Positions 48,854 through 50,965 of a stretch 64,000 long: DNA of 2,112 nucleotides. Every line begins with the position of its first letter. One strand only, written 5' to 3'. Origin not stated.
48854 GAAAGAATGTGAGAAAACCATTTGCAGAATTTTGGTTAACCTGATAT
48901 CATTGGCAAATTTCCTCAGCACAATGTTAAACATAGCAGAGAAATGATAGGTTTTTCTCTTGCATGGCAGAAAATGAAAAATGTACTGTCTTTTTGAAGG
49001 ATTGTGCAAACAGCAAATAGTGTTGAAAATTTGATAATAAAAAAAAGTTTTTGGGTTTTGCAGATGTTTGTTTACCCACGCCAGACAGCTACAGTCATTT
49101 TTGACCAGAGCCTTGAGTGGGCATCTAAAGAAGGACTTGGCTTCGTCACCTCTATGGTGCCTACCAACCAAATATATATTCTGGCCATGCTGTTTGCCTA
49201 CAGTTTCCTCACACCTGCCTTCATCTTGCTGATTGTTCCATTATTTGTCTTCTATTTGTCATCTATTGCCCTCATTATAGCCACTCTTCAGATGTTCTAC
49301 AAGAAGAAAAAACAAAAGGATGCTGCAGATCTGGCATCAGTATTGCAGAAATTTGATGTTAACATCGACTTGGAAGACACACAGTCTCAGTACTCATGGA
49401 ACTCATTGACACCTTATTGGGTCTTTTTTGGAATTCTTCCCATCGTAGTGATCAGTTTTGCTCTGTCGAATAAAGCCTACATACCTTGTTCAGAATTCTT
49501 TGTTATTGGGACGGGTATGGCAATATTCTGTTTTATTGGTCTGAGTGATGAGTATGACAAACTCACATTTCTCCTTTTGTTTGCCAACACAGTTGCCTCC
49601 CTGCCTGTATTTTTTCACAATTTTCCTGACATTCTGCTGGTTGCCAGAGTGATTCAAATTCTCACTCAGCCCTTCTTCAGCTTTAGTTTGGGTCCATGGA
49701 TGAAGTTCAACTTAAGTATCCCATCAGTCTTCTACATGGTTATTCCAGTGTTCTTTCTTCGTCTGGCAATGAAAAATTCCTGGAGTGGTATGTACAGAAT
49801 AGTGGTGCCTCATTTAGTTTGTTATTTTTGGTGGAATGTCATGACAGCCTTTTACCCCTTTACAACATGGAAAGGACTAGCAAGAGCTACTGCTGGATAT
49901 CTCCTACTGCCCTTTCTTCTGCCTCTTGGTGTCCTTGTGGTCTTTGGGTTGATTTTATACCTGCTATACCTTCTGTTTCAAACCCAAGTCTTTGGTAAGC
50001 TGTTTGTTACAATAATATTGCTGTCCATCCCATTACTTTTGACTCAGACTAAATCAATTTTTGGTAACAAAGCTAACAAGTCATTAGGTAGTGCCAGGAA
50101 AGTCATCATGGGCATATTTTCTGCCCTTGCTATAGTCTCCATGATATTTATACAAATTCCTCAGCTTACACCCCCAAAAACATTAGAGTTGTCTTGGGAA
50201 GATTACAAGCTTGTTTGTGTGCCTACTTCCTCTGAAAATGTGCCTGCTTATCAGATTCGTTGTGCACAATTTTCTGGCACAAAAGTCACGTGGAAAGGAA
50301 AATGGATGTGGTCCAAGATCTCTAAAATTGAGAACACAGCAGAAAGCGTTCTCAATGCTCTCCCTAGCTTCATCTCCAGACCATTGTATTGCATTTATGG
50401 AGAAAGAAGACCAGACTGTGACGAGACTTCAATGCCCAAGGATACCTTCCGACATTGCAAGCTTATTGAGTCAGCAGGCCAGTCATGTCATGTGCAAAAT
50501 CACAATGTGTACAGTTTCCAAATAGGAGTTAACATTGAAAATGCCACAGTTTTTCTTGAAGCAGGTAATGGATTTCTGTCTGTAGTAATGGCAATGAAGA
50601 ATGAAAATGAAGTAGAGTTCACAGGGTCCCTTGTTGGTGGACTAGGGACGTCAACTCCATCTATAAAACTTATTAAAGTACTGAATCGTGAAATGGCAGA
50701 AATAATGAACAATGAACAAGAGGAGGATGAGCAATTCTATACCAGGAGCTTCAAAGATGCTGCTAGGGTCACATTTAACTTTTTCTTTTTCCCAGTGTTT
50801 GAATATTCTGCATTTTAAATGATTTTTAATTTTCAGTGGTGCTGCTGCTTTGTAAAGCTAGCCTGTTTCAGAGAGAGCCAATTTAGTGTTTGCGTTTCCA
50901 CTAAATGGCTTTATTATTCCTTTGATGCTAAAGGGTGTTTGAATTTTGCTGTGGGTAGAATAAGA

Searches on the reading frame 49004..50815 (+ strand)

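Call 12: search_protein_families(library=pfam, proteins=[window:49004-50815:+], max_evalue=0.01)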
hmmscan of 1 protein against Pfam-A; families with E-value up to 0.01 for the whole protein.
window:49004-50815:+ (604 aa): 2 families
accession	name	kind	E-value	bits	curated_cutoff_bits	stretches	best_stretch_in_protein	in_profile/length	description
PF20053.4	WC-rich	-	2e-23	83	24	1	398-499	1-106/106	Wolframin cysteine-rich domain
PF19913.5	WCOB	-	1.6e-12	48.2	23.4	1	500-601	1-120/121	Wolframin C-terminal OB-fold domain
